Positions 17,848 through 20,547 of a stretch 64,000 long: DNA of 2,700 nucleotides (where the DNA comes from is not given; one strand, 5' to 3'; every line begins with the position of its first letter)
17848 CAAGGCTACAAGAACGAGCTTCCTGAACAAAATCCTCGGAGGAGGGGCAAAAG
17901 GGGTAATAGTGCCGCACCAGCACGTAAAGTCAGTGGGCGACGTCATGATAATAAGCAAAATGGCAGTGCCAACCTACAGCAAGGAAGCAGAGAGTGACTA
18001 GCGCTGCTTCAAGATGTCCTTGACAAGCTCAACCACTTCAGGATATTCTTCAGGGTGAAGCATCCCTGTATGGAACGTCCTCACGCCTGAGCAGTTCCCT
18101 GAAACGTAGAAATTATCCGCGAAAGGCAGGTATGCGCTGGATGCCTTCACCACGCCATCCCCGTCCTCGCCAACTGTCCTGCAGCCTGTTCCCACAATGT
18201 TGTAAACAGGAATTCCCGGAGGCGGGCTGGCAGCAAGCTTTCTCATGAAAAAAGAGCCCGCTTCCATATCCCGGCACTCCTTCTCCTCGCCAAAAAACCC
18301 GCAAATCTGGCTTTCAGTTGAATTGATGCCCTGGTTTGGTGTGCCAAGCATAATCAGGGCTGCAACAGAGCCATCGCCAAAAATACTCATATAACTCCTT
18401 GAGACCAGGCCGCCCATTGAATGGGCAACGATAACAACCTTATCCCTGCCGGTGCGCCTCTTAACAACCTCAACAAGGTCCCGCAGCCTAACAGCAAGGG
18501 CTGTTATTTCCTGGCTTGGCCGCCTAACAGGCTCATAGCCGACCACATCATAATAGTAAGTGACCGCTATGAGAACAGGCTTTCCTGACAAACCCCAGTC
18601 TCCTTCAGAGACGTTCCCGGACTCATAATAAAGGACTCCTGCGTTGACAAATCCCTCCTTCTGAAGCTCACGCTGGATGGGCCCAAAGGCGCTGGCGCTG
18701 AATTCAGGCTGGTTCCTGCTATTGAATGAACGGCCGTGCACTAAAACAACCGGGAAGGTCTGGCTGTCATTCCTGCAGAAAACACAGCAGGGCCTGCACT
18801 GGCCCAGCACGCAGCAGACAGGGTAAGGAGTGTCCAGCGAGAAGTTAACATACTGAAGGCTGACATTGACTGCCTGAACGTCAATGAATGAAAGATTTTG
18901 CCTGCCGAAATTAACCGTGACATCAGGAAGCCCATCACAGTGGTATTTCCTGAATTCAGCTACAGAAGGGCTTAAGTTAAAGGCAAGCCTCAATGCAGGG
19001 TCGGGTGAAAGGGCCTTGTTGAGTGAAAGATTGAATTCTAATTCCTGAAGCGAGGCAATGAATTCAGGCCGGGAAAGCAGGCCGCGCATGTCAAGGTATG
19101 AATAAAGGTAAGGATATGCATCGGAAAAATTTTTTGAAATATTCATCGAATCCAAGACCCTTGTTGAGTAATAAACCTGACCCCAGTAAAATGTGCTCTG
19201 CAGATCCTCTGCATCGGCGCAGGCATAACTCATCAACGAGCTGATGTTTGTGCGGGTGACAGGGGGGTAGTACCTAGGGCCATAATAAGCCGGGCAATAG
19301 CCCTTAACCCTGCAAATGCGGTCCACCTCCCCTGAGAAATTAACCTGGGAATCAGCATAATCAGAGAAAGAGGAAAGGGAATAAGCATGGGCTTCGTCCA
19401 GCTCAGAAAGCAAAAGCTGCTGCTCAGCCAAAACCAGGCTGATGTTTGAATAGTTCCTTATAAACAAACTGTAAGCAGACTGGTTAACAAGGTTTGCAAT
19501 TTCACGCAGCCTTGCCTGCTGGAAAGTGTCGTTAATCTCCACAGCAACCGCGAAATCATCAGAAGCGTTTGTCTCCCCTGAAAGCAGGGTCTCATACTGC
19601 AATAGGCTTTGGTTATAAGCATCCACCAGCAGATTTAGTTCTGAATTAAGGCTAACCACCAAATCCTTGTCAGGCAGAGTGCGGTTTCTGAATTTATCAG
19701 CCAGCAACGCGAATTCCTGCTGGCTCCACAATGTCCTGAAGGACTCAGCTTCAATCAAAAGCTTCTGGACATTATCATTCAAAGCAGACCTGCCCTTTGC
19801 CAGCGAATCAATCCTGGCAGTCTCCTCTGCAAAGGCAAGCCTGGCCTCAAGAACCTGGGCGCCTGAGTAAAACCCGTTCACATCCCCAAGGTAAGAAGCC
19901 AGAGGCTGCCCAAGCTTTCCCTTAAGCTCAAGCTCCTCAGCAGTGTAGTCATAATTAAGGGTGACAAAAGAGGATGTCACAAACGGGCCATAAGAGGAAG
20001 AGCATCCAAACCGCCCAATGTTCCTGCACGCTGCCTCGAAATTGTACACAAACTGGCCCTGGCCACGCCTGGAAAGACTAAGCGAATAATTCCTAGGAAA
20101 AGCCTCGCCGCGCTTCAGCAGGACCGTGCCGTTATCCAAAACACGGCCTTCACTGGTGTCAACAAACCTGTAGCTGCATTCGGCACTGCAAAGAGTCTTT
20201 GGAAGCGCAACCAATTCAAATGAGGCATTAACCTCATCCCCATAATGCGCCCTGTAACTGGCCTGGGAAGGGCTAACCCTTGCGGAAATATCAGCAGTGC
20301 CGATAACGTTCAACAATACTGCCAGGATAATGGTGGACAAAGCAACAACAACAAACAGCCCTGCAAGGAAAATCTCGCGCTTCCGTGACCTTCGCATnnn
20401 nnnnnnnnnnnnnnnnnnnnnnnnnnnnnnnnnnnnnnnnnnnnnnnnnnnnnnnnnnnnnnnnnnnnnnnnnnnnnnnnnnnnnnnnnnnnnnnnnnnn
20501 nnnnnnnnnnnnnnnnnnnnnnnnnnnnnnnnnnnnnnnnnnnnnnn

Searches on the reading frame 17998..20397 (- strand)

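Call 6: search_protein_families(library=pfam, max_evalue=0.001, proteins=[window:17998-20397:-])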
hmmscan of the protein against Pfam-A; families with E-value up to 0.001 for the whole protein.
window:17998-20397:- (799 aa): 6 families
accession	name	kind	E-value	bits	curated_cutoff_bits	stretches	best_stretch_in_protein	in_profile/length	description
PF00561.26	Abhydrolase_1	-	2.6e-07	31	25.8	1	638-694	55-112/245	alpha/beta hydrolase fold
PF01674.24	Lipase_2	-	3.6e-07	30.4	20.3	1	636-671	59-94/219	Lipase (class 2)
PF07819.20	PGAP1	-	9.4e-07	29.2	24.3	1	645-691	84-132/233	PGAP1-like alpha/beta domain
PF02089.21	Palm_thioest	-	5.8e-05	23.4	26.8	1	644-697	64-119/254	Palmitoyl protein thioesterase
PF12697.13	Abhydrolase_6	-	0.0001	23.5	26.3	1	550-677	1-85/217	Alpha/beta hydrolase family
PF06028.17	DUF915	-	0.00016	21.6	22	1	652-755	103-209/255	Alpha/beta hydrolase of unknown function (DUF915)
